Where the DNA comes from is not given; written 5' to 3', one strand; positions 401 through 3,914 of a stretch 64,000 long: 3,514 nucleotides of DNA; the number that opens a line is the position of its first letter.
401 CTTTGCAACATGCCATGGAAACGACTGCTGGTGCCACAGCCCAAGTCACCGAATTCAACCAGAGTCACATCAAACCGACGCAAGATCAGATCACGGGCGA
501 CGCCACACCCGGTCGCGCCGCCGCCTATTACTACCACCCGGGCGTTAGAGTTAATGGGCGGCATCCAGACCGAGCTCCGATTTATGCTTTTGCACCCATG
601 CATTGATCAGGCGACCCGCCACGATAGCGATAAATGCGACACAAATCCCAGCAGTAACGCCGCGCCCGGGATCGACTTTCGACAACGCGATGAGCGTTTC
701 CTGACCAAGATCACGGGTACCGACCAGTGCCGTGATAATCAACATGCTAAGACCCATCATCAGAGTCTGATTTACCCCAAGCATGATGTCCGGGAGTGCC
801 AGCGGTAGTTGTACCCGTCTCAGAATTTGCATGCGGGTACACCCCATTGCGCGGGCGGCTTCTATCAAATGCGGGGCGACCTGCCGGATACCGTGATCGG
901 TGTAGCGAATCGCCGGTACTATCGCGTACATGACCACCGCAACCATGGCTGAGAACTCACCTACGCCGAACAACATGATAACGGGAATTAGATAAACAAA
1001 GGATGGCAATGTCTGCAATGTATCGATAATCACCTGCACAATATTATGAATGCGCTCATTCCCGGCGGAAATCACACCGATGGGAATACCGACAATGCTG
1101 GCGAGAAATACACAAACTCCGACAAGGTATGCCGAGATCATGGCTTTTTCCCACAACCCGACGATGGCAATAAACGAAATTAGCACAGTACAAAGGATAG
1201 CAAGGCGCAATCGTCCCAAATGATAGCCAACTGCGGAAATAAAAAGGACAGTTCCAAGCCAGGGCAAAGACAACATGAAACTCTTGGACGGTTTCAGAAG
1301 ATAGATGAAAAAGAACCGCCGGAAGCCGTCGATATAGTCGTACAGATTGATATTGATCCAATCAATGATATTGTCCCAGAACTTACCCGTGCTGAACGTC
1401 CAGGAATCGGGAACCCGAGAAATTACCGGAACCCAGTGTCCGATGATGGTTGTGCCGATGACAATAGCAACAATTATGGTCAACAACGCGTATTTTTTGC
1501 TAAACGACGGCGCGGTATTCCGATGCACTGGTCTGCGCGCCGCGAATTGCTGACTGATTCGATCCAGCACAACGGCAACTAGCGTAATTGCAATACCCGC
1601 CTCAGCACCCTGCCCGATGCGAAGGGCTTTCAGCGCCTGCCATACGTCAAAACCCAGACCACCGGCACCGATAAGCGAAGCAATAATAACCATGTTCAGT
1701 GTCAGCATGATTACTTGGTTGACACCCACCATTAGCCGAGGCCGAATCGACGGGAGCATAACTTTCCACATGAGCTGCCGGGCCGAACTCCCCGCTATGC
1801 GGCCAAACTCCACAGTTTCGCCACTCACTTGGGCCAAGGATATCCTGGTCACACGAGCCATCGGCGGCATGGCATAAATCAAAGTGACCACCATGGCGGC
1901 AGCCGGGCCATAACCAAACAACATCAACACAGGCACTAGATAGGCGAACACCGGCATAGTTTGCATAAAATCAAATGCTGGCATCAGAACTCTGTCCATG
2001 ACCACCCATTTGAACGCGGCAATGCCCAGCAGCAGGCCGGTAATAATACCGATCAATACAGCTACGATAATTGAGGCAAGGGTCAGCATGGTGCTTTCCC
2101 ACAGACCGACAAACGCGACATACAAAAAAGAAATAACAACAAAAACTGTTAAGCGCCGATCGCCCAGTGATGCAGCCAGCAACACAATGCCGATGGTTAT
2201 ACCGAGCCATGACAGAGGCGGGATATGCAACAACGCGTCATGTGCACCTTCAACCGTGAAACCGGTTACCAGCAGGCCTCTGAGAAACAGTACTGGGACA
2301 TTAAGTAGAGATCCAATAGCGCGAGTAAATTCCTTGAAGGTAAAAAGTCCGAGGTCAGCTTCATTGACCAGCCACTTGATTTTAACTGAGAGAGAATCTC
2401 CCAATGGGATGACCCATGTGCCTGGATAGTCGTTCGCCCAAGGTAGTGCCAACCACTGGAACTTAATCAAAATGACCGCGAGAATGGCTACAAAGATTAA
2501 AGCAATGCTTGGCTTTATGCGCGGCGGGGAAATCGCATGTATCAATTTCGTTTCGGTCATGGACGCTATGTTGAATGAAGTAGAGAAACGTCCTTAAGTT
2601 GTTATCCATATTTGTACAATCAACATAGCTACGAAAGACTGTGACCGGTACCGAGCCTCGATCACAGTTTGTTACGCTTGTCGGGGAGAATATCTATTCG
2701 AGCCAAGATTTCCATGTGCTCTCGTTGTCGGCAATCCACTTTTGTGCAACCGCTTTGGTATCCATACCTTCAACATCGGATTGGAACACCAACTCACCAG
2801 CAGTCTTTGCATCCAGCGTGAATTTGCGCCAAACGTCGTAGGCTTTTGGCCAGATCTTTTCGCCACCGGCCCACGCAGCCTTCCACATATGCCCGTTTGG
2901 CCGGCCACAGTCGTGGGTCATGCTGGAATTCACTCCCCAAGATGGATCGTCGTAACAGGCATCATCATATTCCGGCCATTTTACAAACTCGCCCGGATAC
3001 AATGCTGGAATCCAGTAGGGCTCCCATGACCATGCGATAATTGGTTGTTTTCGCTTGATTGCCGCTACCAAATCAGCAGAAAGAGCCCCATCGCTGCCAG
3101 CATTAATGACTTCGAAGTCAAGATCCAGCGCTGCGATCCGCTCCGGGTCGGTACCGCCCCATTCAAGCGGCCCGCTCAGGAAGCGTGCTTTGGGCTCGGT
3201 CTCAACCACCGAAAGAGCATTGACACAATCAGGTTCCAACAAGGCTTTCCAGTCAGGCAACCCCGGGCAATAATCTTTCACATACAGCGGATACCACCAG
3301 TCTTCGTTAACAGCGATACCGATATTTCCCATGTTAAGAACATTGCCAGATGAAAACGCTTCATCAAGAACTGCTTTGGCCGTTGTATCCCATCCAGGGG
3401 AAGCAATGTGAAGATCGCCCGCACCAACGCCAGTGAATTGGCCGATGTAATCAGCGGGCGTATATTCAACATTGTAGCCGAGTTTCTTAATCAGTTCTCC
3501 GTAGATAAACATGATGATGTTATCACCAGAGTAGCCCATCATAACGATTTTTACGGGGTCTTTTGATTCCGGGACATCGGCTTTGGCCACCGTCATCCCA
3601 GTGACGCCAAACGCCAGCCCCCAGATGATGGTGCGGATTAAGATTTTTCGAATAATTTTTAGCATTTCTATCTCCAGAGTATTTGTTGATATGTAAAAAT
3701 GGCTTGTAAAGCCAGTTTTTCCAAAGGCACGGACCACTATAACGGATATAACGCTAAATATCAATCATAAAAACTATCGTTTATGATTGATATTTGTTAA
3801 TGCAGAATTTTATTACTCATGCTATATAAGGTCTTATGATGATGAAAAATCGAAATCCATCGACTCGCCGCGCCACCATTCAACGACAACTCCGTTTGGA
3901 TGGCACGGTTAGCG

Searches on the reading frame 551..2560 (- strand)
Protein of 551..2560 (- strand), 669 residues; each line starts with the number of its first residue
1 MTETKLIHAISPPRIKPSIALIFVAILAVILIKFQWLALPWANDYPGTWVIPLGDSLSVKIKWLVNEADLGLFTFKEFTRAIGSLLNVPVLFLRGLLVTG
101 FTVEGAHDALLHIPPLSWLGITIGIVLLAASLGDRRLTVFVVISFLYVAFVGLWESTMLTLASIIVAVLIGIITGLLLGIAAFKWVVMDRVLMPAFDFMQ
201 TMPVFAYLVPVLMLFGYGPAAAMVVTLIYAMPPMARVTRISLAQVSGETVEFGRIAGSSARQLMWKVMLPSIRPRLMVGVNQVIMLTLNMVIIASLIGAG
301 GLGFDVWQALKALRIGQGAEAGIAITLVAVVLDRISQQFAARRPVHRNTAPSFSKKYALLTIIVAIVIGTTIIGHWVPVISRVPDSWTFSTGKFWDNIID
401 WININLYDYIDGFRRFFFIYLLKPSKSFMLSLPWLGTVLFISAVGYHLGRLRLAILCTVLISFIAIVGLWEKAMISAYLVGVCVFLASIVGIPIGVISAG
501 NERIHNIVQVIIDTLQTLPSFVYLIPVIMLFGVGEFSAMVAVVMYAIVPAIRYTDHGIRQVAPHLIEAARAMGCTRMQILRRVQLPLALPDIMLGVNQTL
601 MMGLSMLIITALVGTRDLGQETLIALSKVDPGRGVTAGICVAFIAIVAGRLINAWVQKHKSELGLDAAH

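Call 78: search_protein_families(library=pfam, proteins=[window:551-2560:-], max_evalue=0.00001)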
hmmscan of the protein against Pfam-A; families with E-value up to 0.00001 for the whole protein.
window:551-2560:- (669 aa): 1 family
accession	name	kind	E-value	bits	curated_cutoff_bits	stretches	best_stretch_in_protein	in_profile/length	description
PF00528.27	BPD_transp_1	-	2.1e-40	138.9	26.4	2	491-655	1-174/184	Binding-protein-dependent transport system inner membrane component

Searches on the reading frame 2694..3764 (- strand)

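Call 78: search_protein_families(library=pfam, proteins=[window:2694-3764:-], max_evalue=0.00001)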
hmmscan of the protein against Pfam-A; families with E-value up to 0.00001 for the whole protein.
window:2694-3764:- (356 aa): 1 family
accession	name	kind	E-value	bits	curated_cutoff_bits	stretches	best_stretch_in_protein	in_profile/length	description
PF04069.17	OpuAC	-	3.8e-34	118.9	21.2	1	69-345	1-256/257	Substrate binding domain of ABC-type glycine betaine transport system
